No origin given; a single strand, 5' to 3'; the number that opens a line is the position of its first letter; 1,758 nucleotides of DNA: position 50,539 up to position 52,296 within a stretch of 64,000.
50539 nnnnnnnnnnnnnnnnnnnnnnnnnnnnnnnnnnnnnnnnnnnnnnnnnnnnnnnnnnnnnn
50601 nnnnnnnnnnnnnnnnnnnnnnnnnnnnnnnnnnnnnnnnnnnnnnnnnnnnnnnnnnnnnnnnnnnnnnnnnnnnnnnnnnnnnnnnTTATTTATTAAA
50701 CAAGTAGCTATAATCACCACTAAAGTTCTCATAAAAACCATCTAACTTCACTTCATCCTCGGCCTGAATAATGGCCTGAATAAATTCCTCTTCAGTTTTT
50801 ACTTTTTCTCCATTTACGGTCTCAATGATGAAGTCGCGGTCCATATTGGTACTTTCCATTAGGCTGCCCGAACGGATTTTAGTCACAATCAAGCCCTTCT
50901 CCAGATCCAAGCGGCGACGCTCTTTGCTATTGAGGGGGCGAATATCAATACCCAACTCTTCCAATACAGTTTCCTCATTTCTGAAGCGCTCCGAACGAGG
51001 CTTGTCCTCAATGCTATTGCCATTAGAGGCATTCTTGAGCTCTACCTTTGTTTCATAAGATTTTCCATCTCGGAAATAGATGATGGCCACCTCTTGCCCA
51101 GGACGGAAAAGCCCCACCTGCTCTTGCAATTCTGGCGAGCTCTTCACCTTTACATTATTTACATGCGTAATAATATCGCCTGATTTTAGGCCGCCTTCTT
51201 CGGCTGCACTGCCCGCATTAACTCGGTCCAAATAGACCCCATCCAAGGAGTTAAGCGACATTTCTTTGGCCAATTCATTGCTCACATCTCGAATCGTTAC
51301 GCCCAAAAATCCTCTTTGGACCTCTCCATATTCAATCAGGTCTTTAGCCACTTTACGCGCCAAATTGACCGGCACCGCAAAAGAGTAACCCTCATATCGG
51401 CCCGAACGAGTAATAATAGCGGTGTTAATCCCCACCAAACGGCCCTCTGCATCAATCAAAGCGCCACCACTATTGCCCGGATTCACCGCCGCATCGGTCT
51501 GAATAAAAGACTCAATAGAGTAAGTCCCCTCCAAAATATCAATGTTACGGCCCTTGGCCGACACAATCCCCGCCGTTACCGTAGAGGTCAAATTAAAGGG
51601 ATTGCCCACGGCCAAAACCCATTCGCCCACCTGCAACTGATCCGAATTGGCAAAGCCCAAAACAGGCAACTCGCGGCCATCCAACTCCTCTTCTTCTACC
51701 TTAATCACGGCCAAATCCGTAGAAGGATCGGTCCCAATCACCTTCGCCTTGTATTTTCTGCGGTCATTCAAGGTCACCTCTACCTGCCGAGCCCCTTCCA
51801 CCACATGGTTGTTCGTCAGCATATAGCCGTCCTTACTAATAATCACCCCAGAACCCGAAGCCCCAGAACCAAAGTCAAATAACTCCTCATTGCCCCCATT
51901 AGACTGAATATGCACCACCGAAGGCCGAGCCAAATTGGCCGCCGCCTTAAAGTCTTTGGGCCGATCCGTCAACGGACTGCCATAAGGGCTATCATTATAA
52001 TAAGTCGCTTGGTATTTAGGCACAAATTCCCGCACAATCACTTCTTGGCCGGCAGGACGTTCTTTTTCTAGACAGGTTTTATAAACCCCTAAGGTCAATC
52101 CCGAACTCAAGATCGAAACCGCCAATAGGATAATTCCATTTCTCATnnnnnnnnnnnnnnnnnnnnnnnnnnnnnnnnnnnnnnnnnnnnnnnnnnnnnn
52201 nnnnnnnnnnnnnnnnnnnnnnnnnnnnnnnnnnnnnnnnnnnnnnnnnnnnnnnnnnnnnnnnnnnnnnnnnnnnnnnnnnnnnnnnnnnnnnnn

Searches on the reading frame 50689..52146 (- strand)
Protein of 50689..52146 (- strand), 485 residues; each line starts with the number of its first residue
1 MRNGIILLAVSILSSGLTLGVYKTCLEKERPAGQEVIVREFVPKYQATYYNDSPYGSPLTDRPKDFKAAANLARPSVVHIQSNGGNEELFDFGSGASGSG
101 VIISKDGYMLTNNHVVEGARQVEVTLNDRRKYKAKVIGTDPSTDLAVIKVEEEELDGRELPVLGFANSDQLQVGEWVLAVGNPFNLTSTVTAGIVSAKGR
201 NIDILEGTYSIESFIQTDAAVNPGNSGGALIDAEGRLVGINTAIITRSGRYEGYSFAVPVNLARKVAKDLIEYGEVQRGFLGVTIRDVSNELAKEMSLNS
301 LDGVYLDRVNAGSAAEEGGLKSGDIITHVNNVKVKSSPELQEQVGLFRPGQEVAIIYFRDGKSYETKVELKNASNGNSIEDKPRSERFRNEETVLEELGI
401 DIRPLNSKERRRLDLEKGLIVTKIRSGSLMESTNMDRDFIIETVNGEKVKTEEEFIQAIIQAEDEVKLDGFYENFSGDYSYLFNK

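Call 25: search_protein_families(library=pfam, proteins=[window:50689-52146:-], max_evalue=0.001)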
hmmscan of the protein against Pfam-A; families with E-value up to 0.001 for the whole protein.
window:50689-52146:- (485 aa): 6 families
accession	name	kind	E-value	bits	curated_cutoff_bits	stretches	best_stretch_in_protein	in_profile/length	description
PF13365.12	Trypsin_2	-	3.7e-36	125.4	27.6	1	98-240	1-144/144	Trypsin-like peptidase domain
PF00089.32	Trypsin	-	1.2e-19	71.5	20.6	1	74-264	12-217/220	Trypsin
PF13180.12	PDZ_2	-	6e-17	62.1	27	1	279-370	1-80/80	PDZ domain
PF00595.29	PDZ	-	4.2e-14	53.1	23.2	1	277-354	8-77/81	PDZ domain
PF17820.7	PDZ_6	-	7.9e-12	45.2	27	1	308-341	4-37/54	PDZ domain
PF12812.13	PDZ_1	-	6.1e-08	33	28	0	280-339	10-67/78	PDZ-like domain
